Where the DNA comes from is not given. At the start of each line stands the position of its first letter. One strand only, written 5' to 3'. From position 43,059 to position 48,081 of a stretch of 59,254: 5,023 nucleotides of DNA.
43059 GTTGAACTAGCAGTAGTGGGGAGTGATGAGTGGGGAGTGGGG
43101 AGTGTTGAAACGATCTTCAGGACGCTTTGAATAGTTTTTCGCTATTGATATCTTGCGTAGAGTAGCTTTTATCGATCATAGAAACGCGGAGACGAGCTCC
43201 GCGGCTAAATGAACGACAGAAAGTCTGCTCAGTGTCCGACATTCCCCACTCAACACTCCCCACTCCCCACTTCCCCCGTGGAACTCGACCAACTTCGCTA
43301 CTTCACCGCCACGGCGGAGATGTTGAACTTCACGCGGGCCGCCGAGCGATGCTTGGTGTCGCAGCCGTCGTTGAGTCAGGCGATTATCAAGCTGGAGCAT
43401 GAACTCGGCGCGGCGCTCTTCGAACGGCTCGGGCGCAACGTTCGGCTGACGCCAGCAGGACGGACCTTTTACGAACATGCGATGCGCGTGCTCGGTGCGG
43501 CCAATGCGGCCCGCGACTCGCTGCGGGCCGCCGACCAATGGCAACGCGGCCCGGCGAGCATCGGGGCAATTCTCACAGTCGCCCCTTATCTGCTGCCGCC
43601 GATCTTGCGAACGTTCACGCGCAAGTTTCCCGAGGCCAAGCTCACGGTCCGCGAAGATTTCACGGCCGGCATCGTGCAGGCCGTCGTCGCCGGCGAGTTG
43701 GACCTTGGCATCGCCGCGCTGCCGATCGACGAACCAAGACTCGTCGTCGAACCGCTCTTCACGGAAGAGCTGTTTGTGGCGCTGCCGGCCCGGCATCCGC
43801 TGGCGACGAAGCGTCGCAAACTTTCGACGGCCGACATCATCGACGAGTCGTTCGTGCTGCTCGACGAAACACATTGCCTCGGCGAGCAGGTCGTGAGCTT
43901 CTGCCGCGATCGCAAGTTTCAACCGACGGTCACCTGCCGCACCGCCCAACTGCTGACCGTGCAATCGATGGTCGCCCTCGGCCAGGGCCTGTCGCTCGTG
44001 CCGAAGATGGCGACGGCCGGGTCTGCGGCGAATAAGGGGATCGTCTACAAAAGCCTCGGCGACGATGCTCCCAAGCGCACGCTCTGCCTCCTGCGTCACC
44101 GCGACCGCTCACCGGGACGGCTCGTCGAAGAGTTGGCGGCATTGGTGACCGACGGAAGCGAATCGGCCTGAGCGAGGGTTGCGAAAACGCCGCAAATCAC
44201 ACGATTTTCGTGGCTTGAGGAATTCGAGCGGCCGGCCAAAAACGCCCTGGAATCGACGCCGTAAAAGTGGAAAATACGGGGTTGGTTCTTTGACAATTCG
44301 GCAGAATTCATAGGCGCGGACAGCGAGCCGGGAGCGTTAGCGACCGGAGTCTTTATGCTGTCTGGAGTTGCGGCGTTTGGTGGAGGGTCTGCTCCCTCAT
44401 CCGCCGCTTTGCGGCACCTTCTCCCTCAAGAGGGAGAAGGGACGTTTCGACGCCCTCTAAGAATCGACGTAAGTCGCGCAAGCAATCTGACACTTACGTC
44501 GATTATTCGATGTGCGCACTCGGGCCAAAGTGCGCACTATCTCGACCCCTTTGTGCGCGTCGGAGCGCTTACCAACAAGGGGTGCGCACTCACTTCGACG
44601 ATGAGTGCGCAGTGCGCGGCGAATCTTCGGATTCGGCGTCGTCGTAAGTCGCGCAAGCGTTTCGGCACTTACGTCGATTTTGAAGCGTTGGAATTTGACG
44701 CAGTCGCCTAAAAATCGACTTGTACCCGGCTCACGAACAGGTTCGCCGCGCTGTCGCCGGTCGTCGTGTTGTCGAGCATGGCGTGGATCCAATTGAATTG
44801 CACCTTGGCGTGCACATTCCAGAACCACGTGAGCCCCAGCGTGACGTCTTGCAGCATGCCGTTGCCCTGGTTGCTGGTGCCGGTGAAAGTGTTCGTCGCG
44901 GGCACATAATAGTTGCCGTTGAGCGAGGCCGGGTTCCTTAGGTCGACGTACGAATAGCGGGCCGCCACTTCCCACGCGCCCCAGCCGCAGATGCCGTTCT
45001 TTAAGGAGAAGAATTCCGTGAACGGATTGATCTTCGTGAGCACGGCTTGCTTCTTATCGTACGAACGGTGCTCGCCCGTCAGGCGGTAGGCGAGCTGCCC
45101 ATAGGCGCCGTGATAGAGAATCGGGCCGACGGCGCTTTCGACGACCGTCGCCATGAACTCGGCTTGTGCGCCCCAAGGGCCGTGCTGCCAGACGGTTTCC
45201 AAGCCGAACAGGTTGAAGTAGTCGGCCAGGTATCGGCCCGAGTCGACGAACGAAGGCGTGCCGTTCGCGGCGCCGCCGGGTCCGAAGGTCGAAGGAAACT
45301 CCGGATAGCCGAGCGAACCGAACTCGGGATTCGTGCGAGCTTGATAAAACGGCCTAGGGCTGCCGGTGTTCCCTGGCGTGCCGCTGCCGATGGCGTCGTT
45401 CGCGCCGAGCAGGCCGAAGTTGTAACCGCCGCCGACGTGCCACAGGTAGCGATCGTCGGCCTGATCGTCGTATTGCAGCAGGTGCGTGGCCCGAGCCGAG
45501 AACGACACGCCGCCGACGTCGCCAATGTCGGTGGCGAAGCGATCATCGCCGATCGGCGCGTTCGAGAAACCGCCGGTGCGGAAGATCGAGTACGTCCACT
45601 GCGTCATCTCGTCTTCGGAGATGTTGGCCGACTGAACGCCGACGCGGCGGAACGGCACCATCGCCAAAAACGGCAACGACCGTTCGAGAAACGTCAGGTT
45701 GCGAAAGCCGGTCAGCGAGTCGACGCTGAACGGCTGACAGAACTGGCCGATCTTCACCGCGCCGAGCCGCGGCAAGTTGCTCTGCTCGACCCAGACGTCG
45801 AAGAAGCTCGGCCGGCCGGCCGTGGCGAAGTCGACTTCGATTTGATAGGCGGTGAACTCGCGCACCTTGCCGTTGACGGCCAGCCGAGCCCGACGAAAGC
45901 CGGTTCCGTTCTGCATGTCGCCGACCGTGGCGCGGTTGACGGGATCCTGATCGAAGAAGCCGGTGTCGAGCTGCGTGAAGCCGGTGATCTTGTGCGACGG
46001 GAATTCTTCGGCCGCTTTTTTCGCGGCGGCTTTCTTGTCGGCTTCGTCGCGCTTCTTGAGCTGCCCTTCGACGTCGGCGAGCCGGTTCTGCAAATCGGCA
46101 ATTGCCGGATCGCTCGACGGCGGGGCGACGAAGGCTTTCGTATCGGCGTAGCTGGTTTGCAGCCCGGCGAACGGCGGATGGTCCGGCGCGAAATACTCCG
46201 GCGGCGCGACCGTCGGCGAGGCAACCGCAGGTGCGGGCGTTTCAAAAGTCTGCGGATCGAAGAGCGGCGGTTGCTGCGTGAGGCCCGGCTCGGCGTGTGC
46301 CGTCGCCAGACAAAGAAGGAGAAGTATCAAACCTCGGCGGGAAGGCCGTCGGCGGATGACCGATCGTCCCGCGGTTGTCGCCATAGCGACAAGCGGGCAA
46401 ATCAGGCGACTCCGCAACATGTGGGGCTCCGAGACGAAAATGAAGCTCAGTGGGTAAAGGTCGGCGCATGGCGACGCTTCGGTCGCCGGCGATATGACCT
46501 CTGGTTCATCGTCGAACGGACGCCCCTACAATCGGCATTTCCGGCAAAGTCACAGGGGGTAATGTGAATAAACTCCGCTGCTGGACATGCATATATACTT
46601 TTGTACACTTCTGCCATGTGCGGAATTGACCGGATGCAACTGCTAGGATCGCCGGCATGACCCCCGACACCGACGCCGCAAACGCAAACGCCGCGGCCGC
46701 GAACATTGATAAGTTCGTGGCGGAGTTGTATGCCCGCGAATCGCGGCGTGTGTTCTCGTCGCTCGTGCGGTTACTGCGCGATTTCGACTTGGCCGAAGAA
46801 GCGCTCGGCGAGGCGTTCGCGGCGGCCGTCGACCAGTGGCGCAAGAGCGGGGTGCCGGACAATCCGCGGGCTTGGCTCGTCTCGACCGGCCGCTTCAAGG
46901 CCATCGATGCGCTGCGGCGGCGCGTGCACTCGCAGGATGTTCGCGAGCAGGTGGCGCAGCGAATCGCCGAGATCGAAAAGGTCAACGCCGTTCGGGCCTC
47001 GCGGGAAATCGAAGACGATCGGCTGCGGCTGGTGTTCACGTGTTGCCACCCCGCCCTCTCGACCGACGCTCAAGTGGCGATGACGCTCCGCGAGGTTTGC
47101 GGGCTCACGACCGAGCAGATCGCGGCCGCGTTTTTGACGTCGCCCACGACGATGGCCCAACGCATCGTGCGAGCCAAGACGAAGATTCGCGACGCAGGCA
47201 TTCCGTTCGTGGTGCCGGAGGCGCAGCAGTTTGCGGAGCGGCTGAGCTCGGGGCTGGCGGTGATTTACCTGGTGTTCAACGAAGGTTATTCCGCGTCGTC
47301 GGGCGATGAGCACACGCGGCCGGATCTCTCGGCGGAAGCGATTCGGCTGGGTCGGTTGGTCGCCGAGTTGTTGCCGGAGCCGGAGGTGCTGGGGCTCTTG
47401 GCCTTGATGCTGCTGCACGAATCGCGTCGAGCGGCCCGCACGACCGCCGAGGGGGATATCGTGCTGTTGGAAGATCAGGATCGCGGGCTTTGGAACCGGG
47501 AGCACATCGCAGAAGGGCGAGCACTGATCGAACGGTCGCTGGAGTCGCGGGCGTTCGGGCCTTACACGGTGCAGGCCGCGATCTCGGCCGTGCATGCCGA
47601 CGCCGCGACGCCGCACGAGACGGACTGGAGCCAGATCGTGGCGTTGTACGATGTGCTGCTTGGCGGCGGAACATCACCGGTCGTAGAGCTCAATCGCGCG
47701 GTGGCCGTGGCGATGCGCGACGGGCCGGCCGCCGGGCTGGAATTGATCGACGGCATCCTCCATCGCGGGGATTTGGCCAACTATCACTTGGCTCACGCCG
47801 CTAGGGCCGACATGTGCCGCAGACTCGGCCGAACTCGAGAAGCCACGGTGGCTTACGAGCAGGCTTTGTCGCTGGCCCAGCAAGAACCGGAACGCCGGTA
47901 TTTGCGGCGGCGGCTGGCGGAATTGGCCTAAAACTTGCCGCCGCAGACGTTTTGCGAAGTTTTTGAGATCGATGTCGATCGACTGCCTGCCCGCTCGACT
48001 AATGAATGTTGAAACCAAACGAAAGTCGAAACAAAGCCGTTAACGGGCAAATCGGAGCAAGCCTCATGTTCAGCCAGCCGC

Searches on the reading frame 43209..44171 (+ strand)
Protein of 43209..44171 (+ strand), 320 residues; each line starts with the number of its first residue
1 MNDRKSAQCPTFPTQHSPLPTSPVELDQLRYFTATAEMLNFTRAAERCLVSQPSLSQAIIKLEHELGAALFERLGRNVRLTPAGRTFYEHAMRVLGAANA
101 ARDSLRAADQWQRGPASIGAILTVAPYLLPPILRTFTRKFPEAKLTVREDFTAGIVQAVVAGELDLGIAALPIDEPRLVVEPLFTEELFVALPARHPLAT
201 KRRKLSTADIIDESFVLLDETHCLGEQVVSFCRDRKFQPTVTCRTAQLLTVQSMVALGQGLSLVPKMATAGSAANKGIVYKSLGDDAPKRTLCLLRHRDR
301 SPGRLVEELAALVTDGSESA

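Call 70: search_protein_families(library=pfam, proteins=[window:43209-44171:+], max_evalue=0.00001)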
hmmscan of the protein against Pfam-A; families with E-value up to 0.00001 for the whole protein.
window:43209-44171:+ (320 aa): 2 families
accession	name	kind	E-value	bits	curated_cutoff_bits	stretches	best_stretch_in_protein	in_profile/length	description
PF03466.25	LysR_substrate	-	2.3e-48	164.8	28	1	113-315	5-206/209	LysR substrate binding domain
PF00126.33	HTH_1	-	3.8e-22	78.4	26.6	1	26-85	1-60/60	Bacterial regulatory helix-turn-helix protein, lysR family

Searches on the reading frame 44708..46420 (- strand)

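Call 70: search_protein_families(library=pfam, proteins=[window:44708-46420:-], max_evalue=0.00001)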
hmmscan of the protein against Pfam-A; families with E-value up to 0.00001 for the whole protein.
window:44708-46420:- (570 aa): 1 family
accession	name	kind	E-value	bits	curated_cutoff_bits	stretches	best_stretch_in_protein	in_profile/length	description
PF07396.17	Porin_O_P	-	1.7e-35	123.4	20.9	2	392-570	217-370/370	Phosphate-selective porin O and P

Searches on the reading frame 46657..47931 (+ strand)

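Call 70: search_protein_families(library=pfam, proteins=[window:46657-47931:+], max_evalue=0.00001)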
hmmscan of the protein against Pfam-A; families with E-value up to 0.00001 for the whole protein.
window:46657-47931:+ (424 aa): 3 families
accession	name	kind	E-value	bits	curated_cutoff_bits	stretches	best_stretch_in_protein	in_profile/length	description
PF20239.3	DUF6596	-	1.8e-36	124.9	27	1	195-294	1-101/102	Family of unknown function (DUF6596)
PF08281.18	Sigma70_r4_2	-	1.2e-09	38.1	25.7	1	127-177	4-54/54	Sigma-70, region 4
PF04542.20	Sigma70_r2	-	9.5e-09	35.4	24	1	24-89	1-68/71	Sigma-70 region 2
